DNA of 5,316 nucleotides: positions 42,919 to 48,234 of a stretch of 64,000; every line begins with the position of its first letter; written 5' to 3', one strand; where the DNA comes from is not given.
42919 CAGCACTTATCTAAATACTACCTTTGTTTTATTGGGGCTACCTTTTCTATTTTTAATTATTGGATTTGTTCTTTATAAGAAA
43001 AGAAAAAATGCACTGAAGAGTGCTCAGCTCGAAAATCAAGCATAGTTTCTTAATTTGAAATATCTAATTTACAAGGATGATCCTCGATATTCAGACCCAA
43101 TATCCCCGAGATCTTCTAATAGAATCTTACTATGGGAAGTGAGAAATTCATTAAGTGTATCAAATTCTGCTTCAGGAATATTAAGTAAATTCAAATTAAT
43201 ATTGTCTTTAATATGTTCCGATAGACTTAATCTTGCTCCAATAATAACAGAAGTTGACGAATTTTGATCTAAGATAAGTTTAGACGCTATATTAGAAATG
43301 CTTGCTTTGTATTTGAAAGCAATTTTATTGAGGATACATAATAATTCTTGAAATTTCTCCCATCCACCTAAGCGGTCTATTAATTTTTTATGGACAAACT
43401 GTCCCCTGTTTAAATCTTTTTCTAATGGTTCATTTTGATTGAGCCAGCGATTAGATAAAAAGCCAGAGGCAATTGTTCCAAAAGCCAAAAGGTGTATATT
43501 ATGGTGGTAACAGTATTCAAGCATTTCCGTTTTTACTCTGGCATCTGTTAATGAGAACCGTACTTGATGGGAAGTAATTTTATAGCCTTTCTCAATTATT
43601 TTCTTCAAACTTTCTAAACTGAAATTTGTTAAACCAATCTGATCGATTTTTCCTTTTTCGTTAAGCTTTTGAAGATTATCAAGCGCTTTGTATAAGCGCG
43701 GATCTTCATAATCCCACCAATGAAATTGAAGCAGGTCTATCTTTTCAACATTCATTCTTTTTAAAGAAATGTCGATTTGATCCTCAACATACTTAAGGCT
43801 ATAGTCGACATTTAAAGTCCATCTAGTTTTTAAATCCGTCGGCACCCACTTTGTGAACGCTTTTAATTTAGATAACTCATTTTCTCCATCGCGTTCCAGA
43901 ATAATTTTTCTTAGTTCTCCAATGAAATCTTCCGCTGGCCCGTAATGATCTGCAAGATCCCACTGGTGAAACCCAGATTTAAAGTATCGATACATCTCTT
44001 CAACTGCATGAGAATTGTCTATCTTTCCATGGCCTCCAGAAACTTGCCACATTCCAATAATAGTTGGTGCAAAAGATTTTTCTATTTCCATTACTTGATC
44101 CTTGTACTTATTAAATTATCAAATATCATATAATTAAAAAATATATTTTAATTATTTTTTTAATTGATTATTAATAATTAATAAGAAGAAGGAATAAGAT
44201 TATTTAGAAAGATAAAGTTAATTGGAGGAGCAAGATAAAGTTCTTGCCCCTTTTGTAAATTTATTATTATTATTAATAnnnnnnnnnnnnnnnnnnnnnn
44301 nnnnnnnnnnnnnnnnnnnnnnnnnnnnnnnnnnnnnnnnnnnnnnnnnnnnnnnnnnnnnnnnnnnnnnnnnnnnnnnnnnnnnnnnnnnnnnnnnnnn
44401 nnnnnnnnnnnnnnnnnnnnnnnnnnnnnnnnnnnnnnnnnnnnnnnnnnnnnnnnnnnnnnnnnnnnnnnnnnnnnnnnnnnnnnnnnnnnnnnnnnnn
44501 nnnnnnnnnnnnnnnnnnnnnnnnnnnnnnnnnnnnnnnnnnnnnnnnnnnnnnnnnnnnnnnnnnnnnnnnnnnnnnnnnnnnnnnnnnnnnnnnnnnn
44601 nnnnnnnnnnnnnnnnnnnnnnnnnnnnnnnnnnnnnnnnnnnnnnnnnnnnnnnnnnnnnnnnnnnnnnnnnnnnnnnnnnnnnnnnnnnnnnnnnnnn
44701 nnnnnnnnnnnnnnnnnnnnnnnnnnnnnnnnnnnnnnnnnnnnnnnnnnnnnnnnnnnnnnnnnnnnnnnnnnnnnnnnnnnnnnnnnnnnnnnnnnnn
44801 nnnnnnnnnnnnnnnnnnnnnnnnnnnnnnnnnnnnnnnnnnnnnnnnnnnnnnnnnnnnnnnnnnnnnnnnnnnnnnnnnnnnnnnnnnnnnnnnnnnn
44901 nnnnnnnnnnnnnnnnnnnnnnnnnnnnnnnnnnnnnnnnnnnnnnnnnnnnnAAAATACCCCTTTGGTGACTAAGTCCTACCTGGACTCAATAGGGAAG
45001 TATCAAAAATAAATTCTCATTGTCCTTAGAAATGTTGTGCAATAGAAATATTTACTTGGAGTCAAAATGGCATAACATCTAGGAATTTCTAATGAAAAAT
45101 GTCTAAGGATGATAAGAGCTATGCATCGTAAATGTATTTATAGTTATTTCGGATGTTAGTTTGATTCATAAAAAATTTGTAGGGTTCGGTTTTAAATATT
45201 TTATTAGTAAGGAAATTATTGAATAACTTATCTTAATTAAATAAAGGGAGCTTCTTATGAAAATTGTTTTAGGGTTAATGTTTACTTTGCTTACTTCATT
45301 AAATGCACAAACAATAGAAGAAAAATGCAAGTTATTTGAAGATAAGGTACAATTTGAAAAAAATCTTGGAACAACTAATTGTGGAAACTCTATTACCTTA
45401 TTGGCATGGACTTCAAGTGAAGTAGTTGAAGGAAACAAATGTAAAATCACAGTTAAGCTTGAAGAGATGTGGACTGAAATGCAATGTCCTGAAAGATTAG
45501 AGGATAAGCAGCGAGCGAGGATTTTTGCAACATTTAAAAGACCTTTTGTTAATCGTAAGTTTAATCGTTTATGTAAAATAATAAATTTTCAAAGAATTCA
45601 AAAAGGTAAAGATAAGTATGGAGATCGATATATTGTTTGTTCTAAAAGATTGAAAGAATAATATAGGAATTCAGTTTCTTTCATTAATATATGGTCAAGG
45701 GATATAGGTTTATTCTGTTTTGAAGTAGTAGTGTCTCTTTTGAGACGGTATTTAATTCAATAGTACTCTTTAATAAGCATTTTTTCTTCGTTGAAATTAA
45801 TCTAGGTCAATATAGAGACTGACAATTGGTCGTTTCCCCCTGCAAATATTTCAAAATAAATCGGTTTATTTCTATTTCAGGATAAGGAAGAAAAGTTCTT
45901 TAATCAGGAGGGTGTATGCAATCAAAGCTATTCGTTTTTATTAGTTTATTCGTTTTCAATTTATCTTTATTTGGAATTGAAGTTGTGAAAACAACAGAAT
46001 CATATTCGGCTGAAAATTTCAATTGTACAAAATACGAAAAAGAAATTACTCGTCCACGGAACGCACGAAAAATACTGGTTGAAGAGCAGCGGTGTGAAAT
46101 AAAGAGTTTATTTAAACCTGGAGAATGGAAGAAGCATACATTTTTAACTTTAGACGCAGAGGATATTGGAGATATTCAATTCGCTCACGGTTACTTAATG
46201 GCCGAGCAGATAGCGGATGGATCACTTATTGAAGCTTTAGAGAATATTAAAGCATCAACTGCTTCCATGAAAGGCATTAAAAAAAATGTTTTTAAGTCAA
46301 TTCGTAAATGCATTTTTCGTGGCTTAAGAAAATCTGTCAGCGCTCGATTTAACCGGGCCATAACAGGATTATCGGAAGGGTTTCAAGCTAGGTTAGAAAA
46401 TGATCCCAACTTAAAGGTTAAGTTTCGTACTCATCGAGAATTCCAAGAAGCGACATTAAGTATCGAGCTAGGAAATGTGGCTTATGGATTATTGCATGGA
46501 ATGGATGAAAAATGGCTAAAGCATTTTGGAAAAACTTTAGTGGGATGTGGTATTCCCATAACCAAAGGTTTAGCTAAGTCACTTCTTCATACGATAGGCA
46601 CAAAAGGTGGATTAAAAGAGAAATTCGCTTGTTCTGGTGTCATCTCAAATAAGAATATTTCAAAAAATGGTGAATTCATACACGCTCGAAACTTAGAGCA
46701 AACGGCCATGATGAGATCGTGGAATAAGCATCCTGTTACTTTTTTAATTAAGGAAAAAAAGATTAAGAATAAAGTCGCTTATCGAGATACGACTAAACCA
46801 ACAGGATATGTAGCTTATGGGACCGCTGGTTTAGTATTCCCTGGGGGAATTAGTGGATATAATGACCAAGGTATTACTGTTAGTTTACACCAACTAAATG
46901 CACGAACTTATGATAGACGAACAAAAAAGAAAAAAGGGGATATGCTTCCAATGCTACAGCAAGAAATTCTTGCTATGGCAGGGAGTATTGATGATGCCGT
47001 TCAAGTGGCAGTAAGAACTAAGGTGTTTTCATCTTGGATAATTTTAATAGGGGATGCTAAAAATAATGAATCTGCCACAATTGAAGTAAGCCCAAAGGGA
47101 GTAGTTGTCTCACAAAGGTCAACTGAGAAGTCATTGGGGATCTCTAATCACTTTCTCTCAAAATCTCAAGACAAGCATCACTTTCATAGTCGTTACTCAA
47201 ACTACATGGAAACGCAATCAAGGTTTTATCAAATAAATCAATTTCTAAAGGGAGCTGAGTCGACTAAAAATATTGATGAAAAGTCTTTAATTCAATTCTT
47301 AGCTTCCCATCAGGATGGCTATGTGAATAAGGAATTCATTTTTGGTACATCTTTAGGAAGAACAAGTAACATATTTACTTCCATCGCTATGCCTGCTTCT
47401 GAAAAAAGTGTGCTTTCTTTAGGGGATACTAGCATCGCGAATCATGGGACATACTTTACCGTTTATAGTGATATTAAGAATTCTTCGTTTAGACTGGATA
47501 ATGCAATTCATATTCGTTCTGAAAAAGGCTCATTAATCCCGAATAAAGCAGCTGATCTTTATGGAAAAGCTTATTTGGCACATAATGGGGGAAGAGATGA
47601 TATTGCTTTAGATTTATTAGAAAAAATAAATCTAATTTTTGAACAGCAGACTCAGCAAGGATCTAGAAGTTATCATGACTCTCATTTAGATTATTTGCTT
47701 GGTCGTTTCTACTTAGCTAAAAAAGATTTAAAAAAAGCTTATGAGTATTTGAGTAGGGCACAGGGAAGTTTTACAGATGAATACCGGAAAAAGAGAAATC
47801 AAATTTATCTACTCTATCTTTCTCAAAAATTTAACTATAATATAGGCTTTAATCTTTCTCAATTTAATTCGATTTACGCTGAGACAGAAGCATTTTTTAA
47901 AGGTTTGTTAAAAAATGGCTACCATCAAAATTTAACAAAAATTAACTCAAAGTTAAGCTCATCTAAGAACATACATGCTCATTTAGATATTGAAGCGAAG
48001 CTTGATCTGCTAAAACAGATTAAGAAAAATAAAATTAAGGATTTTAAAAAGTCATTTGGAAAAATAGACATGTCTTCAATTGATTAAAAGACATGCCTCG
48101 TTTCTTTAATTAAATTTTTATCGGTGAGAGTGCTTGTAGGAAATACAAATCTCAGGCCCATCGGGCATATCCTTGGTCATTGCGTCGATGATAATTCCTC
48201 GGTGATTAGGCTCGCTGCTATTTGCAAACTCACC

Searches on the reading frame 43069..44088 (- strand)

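Call 82: search_protein_families(library=pfam, proteins=[window:43069-44088:-], max_evalue=0.00001)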
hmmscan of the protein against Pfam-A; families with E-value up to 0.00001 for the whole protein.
window:43069-44088:- (339 aa): 1 family
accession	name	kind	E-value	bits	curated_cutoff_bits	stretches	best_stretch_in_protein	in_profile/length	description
PF00248.27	Aldo_ket_red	-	3.2e-55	187.7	24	1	10-315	3-289/291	Aldo/keto reductase family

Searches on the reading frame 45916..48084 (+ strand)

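Call 82: search_protein_families(library=pfam, proteins=[window:45916-48084:+], max_evalue=0.00001)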
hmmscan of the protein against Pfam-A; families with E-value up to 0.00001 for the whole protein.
window:45916-48084:+ (723 aa): 1 family
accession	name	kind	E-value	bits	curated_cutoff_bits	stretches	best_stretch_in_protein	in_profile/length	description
PF03417.21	AAT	-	3.4e-11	43.7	23.2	1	294-503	28-221/225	Acyl-coenzyme A:6-aminopenicillanic acid acyl-transferase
